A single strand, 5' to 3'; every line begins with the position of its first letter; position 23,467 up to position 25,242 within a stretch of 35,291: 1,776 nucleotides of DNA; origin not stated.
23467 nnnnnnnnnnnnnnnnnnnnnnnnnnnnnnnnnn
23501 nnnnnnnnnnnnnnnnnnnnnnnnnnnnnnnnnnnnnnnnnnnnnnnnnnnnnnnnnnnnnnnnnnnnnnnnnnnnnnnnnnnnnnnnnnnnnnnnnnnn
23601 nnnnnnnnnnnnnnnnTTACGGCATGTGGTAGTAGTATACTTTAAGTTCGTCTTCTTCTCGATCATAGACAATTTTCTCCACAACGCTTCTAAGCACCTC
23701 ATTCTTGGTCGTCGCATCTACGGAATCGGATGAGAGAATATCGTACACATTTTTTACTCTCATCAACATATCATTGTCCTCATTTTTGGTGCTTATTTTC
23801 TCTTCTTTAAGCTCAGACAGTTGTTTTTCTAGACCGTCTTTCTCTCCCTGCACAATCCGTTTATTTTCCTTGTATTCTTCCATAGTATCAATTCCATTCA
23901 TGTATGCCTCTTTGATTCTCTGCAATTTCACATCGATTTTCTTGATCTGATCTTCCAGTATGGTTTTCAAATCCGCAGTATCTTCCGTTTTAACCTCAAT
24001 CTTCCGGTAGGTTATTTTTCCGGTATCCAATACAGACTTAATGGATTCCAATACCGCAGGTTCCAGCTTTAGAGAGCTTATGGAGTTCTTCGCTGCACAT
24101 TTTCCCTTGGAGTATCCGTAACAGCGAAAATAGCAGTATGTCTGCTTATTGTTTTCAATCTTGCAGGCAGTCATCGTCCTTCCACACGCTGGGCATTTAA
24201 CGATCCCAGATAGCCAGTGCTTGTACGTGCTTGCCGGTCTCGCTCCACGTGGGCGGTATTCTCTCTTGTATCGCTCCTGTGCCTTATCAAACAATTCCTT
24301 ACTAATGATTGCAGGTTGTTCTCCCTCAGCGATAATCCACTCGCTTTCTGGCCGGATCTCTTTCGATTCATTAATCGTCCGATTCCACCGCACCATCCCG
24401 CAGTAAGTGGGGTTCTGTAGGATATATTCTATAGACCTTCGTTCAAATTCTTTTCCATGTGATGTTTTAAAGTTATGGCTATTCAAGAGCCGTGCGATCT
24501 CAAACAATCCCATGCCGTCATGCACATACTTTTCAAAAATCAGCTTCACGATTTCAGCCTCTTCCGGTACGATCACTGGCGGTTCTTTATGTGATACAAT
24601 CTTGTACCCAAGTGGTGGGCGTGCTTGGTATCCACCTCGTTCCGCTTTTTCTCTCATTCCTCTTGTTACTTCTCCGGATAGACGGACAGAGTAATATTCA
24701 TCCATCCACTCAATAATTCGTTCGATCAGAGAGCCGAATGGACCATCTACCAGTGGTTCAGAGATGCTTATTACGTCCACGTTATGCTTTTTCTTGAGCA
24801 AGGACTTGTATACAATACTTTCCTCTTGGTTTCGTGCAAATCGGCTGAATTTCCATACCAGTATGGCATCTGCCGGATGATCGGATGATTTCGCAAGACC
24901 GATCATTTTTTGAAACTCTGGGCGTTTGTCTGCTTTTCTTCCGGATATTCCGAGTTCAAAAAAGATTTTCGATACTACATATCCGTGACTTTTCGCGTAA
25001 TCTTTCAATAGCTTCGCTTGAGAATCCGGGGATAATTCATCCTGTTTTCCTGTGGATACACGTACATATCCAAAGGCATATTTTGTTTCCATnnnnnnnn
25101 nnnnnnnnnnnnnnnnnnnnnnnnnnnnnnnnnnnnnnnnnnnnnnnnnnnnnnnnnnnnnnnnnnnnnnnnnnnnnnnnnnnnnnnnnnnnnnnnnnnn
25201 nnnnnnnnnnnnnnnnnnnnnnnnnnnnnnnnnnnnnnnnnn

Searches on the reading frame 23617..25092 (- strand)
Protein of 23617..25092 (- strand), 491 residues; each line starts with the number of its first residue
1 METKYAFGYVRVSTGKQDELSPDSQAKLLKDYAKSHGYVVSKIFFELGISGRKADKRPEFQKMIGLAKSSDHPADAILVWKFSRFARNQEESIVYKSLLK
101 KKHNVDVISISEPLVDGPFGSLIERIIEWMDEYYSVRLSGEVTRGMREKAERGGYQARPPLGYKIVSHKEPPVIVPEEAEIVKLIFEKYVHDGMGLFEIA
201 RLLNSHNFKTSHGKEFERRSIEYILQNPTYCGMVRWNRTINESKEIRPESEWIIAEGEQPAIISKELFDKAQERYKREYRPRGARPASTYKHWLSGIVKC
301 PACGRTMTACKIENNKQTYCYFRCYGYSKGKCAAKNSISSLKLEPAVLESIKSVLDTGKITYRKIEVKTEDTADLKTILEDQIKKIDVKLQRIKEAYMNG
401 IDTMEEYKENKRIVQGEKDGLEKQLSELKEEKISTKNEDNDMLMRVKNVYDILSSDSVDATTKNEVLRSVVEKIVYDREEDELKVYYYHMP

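Call 20: search_protein_families(library=pfam, proteins=[window:23617-25092:-])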
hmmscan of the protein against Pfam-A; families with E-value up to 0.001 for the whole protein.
window:23617-25092:- (491 aa): 3 families
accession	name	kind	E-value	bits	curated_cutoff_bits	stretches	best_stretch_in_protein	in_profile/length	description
PF07508.19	Recombinase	-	2.7e-29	101.9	21.1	1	176-277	1-101/102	Recombinase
PF00239.26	Resolvase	-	6e-29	101.5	23.3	1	6-154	1-144/145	Resolvase, N terminal domain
PF13408.12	Zn_ribbon_recom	-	1.2e-10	42.1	25.3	1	293-352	1-58/58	Recombinase zinc beta ribbon domain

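Call 62: find_related_loci(query=window:23617-25092:-, collection=viral_contigs, flank=1500)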
Query window:23617-25092:- (491 aa) in viral_contigs; peptide patterns used: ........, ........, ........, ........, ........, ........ (x = any residue, [..] = any of these).
444 stretches matched a pattern; 436 encode a relative of the query (tblastn E <= 1e-3); the best 80 are kept; 80 distinct loci.
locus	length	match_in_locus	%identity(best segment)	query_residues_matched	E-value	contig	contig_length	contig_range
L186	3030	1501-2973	100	1-491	0e+0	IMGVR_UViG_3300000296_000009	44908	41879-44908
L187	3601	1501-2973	99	1-491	0e+0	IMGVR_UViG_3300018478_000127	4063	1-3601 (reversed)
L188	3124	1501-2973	89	1-491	0e+0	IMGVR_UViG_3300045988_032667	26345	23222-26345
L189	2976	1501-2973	87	1-491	0e+0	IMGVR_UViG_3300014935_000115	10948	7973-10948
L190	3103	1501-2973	87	1-491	0e+0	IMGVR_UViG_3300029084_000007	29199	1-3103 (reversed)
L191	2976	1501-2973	88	1-491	0e+0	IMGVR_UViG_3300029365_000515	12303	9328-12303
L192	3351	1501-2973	87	1-491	0e+0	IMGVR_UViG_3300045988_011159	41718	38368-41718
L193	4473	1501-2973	88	1-491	0e+0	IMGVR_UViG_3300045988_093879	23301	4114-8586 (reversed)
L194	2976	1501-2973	87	1-491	0e+0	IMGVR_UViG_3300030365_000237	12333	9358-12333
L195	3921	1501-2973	88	1-491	0e+0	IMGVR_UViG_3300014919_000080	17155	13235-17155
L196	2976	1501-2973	87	1-491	0e+0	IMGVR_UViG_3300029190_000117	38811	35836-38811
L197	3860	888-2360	88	1-491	0e+0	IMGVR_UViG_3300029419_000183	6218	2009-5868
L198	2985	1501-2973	73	1-491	0e+0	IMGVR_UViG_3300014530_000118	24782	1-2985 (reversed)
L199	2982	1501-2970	72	1-491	0e+0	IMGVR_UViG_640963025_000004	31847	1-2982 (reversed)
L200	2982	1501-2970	72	1-491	0e+0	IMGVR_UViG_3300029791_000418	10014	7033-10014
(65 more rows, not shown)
